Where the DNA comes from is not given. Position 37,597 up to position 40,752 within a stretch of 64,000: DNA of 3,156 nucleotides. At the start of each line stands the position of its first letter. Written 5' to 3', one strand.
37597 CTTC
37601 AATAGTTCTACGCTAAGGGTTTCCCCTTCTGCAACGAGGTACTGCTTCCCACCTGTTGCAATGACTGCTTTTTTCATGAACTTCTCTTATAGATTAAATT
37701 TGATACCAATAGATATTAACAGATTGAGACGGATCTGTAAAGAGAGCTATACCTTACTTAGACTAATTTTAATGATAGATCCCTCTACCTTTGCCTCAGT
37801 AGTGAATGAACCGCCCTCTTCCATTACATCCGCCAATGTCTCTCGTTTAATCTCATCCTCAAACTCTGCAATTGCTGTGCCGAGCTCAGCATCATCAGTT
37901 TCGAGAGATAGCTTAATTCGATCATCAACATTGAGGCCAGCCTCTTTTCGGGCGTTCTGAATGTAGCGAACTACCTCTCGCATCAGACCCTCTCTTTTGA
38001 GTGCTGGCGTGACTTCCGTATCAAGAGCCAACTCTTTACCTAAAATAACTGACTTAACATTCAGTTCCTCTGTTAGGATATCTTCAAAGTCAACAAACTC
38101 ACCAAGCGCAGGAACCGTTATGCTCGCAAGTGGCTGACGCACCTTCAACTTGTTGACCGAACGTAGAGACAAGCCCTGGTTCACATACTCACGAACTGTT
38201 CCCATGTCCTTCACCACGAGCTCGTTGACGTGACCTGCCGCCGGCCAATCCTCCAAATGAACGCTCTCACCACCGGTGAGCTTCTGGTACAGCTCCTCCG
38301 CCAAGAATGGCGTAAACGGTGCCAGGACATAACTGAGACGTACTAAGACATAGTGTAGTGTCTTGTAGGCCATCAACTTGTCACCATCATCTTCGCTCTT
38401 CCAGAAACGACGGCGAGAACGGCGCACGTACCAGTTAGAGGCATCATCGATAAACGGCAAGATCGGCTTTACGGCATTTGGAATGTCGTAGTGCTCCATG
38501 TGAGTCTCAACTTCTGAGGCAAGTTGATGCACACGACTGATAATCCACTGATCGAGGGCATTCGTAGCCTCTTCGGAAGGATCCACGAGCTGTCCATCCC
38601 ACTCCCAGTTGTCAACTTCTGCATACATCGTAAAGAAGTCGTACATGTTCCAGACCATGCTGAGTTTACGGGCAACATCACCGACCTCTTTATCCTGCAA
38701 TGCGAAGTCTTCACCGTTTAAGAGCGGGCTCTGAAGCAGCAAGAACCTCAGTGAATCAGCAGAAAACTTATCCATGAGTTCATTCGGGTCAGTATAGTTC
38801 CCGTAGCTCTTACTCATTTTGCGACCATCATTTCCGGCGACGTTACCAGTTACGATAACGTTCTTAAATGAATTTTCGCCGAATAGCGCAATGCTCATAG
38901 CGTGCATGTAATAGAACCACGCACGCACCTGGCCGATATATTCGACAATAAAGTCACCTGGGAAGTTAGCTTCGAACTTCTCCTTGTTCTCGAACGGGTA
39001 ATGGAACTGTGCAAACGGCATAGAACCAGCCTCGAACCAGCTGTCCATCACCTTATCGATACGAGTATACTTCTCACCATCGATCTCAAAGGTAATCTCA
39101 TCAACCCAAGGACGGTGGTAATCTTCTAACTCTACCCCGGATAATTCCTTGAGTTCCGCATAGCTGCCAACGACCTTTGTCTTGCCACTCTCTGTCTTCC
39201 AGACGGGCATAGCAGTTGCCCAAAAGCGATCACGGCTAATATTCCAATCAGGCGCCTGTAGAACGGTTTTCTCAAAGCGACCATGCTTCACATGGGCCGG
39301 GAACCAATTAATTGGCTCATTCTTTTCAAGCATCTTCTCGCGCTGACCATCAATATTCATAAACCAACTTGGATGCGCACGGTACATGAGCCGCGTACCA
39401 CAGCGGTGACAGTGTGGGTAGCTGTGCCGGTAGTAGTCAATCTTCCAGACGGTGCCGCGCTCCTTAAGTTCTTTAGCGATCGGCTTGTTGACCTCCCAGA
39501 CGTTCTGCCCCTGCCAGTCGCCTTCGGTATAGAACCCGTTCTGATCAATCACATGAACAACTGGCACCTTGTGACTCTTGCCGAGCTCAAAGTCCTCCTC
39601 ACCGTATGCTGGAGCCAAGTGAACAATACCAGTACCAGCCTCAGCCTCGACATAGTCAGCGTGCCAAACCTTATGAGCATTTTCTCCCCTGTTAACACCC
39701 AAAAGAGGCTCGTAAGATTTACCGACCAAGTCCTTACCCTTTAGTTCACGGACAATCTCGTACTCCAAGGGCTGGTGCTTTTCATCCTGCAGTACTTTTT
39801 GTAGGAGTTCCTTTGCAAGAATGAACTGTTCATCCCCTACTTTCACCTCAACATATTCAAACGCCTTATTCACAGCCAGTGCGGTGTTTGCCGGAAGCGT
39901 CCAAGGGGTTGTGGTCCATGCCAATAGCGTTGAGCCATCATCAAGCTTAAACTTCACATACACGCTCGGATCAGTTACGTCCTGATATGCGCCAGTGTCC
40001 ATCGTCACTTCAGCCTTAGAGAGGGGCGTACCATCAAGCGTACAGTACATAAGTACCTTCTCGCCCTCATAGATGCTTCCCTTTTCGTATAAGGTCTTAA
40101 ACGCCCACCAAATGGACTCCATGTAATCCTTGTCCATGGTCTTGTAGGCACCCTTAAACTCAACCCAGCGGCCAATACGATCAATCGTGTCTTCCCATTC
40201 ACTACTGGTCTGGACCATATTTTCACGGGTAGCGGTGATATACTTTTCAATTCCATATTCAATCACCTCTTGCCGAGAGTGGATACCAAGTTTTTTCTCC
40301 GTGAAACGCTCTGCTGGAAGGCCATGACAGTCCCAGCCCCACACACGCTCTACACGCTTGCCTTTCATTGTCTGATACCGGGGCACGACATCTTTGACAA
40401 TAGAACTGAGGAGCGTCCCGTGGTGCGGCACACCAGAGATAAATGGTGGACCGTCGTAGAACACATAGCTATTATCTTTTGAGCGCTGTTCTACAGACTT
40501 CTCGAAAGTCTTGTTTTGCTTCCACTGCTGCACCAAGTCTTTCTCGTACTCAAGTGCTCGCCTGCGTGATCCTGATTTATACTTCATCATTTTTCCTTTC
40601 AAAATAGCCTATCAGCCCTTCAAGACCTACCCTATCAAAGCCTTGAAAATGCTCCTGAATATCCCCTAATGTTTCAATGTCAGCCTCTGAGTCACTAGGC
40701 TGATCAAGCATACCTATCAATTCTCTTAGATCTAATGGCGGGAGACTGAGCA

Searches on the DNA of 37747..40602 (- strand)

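Call 52: build_rna_model(alignment_id=A5, structure=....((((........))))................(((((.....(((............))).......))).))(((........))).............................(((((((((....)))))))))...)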
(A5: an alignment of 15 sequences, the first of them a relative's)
Model R2 built from alignment A5 (15 sequences, 145 columns); structure: as given.
model positions 117; base pairs 24; branch points 3; effective number of sequences 1.75; information 0.591 bits per position. Calibrated on 0.2 Mb of random sequence (short: E-values are rough).
structure used (alignment columns):
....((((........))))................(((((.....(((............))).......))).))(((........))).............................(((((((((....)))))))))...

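Call 53: search_with_rna_model(model_id=R2, sources=[window, L001, L002, L003, L004, L005, L006, L007, L008, L009, L010, L011, L012, L013, L014, L015, L016, L017, L018, L019, L020, L021, L022, L023, L024, L025, L026, L027, L028, L029, L030, L031, L032, L033, L034, L035, L036, L037, L038, L039, L040, L041, L042, L043, L044, L045, L046, L047, L048, L049, L050, L051, L052, L053, L054, L055, L056, L057, L058, L059, L060, L061, L062, L063, L064, L065, L066, L067, L068, L069, L070, L071, L072, L073, L074, L075, L076, L077, L078, L079, L080], max_evalue=0.000001, make_alignment=true)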
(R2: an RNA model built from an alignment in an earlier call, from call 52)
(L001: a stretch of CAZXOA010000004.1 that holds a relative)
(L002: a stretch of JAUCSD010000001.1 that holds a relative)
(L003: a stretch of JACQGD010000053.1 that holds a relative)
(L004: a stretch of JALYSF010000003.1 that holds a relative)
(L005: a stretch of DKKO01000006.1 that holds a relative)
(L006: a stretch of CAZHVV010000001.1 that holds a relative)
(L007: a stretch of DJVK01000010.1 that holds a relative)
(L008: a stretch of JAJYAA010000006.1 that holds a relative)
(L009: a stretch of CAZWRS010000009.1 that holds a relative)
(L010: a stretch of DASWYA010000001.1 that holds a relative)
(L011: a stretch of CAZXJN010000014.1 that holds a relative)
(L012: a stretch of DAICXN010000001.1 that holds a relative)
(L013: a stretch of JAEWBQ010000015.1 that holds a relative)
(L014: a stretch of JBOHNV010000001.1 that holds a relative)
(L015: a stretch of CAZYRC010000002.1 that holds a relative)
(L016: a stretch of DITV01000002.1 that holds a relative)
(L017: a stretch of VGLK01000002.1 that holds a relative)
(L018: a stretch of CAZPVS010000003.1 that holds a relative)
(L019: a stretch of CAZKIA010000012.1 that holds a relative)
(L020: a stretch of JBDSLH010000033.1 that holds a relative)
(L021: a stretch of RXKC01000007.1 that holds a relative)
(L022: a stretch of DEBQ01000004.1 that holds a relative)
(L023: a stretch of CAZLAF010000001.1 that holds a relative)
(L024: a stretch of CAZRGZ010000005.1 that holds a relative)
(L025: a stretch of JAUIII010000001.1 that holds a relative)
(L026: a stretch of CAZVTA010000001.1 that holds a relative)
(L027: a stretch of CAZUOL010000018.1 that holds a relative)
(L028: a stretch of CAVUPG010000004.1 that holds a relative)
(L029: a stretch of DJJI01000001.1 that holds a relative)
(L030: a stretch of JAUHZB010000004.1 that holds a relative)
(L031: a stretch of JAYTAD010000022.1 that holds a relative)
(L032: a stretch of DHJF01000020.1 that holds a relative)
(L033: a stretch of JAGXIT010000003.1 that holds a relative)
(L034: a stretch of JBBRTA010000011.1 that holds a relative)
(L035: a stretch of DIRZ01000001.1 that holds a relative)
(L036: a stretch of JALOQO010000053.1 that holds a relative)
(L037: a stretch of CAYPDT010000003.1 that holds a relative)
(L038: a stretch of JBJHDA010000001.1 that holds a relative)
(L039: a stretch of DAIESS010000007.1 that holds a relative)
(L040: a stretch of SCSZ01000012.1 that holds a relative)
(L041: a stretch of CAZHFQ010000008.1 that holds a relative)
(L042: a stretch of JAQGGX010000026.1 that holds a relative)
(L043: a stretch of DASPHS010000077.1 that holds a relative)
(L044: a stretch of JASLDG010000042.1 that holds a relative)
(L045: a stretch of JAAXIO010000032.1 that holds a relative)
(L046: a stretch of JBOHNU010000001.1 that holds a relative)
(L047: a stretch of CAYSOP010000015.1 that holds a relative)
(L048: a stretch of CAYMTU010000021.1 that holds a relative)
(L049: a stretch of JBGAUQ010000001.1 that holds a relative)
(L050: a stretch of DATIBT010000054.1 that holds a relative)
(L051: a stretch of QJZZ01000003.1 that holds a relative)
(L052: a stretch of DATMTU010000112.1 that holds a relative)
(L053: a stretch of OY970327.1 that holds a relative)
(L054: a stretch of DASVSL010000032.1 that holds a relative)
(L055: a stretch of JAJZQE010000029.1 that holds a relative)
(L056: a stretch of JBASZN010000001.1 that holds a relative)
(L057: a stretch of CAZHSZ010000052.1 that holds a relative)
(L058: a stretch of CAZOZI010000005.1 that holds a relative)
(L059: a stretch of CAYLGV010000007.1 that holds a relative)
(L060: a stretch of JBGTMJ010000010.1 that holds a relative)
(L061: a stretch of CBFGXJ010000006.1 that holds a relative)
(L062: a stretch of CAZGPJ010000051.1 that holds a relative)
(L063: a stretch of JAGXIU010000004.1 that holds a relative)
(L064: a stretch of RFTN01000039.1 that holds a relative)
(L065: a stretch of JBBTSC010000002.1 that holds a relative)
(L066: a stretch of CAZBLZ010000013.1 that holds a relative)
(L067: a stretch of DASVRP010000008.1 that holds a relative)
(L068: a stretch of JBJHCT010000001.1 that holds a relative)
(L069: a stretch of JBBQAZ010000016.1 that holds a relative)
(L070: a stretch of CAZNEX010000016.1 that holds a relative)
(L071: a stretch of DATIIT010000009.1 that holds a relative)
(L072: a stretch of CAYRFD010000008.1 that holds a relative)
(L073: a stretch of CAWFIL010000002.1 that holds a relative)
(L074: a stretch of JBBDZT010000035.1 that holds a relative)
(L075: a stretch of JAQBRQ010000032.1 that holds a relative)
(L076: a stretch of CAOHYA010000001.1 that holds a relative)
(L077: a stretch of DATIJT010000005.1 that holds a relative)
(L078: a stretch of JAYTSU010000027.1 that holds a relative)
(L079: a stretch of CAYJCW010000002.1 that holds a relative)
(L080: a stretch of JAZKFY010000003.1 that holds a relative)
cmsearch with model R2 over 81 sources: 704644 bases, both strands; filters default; matches with E-value up to 0.000001: 71.
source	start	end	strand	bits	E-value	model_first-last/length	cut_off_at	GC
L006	2289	2408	+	114.4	5.1e-23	1-117/117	no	0.47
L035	2804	2919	+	113.4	8.6e-23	1-117/117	no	0.51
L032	2279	2396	+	113.1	9.7e-23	1-117/117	no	0.45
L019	2234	2350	+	111.9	1.8e-22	1-117/117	no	0.44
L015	2822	2938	+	110.5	3.9e-22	1-117/117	no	0.5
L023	2459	2576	+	110.3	4.1e-22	1-117/117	no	0.46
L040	2823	2942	+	110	4.8e-22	1-117/117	no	0.44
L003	2266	2383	+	109.1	7.7e-22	1-117/117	no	0.51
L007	2803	2924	+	107.2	2.1e-21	1-117/117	no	0.48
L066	2778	2900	+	107.1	2.2e-21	1-117/117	no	0.46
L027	2445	2556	+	105.5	5.1e-21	1-117/117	no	0.43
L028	2822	2939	+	101.8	3.4e-20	1-117/117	no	0.56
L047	2821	2937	+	101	5.1e-20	1-117/117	no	0.49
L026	2827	2944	+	100.6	6.4e-20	1-117/117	no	0.49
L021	2457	2580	+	98.2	2.2e-19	1-117/117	no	0.46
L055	2802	2919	+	95.6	8.5e-19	1-117/117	no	0.37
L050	2802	2920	+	94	2e-18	1-117/117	no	0.53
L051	2808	2924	+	93.8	2.2e-18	1-117/117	no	0.48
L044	2708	2819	+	93.4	2.7e-18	1-117/117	no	0.44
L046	2468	2581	+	92.9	3.4e-18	1-117/117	no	0.48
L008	1935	2053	+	92.8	3.8e-18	1-117/117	no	0.43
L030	2795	2920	+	92.7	3.8e-18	1-117/117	no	0.39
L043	2793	2910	+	92.3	4.8e-18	1-117/117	no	0.46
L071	2812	2934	+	91.6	6.9e-18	1-117/117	no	0.56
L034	2819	2938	+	91.5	7.4e-18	1-117/117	no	0.4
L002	2767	2884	+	91.1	8.7e-18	1-117/117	no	0.47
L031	2818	2936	+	90.1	1.5e-17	1-117/117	no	0.39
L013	2293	2446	+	86.9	8e-17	1-117/117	no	0.55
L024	2795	2922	+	86.2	1.1e-16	1-117/117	no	0.48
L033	2820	2938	+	85.3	1.8e-16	1-117/117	no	0.52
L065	2817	2934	+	83.9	3.7e-16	1-117/117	no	0.41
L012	2811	2935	+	83.6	4.4e-16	1-117/117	no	0.49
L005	2810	2928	+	83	5.9e-16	1-117/117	no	0.43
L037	2786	2928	+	82.4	7.9e-16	1-117/117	no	0.36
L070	2284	2407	+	81.6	1.2e-15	1-117/117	no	0.4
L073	2809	2938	+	81.6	1.2e-15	1-117/117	no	0.51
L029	2598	2723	+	79.8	3e-15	1-117/117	no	0.5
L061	2250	2382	+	79.3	4e-15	1-117/117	no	0.49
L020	2202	2326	+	79.1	4.4e-15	1-117/117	no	0.45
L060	2254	2375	+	79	4.7e-15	1-117/117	no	0.52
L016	2812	2926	+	78.7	5.5e-15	1-117/117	no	0.5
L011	2814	2939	+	78.1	7.4e-15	1-117/117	no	0.49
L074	2809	2929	+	77.3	1.2e-14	1-117/117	no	0.47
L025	2563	2678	+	75.7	2.6e-14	1-117/117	no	0.44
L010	2826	2940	+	75.3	3.2e-14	1-117/117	no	0.47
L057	503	657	+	75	3.8e-14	1-117/117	no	0.46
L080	2818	2932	+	73.2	9.6e-14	1-117/117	no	0.48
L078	434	542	+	72.7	1.2e-13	1-117/117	no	0.4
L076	2797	2933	+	72.6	1.3e-13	1-117/117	no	0.47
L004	2826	2938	+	72.4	1.4e-13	1-117/117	no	0.4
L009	2809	2945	+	72.2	1.6e-13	1-117/117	no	0.49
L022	2597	2724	+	71.6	2.1e-13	1-117/117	no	0.5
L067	2182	2330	+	71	2.9e-13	1-117/117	no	0.58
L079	1678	1838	+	70.9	3.1e-13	1-117/117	no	0.52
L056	2216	2344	+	69.3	7e-13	1-117/117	no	0.47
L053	2672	2814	+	69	8.3e-13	1-117/117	no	0.48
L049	2818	2931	+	69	8.3e-13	1-117/117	no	0.54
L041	2730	2870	+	68.5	1.1e-12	1-117/117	no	0.39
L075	2776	2911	+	68.4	1.1e-12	1-117/117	no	0.54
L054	2538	2700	+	64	1.1e-11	1-117/117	no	0.47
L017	2745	2912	+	63.2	1.7e-11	1-117/117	no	0.51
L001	2835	2942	+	62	3.1e-11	1-117/117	no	0.46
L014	2747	2925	+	60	8.9e-11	1-117/117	no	0.45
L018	2836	2932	+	56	7e-10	1-117/117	no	0.55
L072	2808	2918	+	54.6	1.5e-09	1-117/117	no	0.48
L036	1754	1866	+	52.8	3.6e-09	1-117/117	no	0.39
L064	1715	1848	+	49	2.6e-08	1-117/117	no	0.46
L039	2778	2926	+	45.2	1.9e-07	1-117/117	no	0.44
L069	2832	2942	+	43.8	3.9e-07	1-117/117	no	0.44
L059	2778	2909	+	43.7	4.2e-07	1-117/117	no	0.46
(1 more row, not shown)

Alignment A6: 71 matches aligned to the model, 280 columns, each read 5' to 3' on its own strand. Consensus structure (alignment columns), stored with it:
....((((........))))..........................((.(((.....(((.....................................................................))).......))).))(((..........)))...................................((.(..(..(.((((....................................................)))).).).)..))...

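Call 61: search_rna_families(sources=[L001, L006, L009, L014, L018, L027, L033, L039, L043, L055, L058, L062, L065, L072, L076, L078], threshold=gathering)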
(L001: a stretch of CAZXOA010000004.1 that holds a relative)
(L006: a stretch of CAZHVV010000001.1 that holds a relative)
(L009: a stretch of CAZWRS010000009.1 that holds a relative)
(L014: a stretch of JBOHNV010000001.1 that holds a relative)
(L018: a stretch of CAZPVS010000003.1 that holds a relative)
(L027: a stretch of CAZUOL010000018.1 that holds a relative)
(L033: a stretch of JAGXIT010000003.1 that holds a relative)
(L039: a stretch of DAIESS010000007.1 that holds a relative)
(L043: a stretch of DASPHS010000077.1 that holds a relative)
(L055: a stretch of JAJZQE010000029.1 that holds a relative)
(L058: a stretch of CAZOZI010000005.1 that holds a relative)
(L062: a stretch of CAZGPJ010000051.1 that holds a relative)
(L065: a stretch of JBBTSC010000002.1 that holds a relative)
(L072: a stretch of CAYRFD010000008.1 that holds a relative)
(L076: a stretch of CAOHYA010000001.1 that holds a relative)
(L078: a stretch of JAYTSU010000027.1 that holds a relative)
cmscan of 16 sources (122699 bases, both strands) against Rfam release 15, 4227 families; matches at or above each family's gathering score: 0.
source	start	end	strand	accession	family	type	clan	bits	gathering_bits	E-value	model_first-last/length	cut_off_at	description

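Call 82: search_with_rna_model(model_id=R2, sources=[L081, L082, L083, L084, L085, L086, L087, L088, L089, L090, L091, L092, L093, L094, L095, L096, L097, L098, L099, L100, L101, L102, L103, L104, L105, L106, L107, L108, L109, L110, L111, L112, L113, L114, L115, L116, L117, L118, L119, L120, L121, L122, L123, L124, L125, L126, L127, L128, L129, L130, L131, L132, L133, L134, L135, L136, L137, L138, L139, L140, L141, L142, L143, L144, L145, L146, L147, L148, L149, L150, L151, L152, L153, L154, L155, L156, L157, L158, L159, L160], max_evalue=0.001)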
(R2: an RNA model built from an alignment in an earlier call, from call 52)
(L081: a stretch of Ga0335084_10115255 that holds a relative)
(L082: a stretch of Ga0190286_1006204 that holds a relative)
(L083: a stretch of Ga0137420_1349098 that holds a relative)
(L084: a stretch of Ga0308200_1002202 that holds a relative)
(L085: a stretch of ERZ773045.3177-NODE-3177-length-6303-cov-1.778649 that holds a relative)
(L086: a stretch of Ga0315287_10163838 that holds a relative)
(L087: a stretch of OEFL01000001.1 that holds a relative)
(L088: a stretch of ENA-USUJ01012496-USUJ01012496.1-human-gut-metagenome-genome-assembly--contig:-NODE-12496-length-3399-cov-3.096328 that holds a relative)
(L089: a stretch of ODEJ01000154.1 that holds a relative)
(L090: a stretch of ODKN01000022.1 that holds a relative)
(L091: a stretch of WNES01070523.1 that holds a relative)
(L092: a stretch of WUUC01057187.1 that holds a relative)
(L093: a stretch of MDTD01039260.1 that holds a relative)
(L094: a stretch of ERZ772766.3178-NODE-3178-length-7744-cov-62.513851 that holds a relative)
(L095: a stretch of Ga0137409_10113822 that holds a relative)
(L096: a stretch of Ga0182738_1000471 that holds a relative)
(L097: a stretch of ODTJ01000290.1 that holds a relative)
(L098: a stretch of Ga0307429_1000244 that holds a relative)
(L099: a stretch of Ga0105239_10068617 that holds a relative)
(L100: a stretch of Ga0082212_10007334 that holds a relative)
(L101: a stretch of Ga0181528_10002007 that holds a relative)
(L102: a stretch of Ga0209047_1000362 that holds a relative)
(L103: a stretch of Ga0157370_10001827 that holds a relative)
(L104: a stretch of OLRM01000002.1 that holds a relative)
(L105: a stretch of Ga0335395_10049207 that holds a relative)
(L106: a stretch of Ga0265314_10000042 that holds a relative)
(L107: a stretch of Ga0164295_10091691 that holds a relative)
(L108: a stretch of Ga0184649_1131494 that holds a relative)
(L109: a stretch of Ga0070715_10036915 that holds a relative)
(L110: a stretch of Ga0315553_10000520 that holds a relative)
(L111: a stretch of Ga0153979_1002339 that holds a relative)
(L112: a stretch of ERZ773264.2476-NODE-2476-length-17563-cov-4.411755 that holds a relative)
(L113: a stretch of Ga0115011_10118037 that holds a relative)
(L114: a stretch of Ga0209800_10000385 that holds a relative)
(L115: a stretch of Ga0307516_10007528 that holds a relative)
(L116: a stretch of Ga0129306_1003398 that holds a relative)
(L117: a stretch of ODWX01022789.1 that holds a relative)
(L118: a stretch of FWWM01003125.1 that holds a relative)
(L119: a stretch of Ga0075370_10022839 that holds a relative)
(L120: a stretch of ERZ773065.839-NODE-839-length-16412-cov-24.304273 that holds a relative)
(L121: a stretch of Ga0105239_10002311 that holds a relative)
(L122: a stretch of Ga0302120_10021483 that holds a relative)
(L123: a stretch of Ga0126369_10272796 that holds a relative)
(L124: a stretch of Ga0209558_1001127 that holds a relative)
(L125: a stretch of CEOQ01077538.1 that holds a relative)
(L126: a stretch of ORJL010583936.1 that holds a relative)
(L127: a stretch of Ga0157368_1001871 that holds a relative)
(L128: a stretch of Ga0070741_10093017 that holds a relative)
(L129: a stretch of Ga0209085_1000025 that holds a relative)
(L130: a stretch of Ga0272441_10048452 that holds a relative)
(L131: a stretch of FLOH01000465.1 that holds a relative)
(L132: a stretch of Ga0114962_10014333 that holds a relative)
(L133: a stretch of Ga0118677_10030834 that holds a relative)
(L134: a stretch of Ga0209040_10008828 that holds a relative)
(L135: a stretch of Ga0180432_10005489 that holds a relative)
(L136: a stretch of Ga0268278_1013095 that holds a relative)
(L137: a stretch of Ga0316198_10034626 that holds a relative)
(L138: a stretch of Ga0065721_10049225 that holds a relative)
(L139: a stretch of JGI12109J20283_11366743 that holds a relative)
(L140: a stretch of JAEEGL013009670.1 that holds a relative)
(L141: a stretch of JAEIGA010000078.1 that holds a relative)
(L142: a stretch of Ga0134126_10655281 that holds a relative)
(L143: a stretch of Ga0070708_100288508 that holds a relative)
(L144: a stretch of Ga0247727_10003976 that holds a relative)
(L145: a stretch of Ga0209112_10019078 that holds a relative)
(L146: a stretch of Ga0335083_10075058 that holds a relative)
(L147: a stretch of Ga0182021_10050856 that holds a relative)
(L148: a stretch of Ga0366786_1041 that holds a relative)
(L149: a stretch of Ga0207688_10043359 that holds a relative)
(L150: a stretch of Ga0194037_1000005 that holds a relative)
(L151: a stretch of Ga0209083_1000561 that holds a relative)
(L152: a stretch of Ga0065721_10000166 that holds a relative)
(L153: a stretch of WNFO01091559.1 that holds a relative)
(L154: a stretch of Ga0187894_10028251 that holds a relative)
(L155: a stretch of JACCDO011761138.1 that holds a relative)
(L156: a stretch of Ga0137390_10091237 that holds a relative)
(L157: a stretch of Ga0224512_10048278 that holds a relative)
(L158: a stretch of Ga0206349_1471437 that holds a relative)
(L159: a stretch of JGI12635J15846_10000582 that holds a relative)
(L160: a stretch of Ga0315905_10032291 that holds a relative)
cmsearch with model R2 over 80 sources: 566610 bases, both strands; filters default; matches with E-value up to 0.001: 13.
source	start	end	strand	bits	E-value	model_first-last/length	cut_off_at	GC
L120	1270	1388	+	108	1.1e-21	1-117/117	no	0.4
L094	6006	6129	-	91.5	5.7e-18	1-117/117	no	0.46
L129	908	1025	+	91.3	6.4e-18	1-117/117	no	0.39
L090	10463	10586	-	91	7.4e-18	1-117/117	no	0.44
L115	5428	5545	+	90.8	8.4e-18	1-117/117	no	0.47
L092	829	950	-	90.2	1.1e-17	1-117/117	no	0.43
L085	3643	3762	-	84.6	2.1e-16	1-117/117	no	0.43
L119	3322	3440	-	81.1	1.3e-15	4-117/117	5'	0.48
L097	3735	3901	+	75.3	2.6e-14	1-117/117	no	0.5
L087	1604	1805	-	73.2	7.7e-14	1-117/117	no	0.52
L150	7349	7436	-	53.6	2e-09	1-117/117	no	0.41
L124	12418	12520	+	37.9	6.7e-06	1-117/117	no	0.44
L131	1164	1319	+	28.3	0.00097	1-117/117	no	0.41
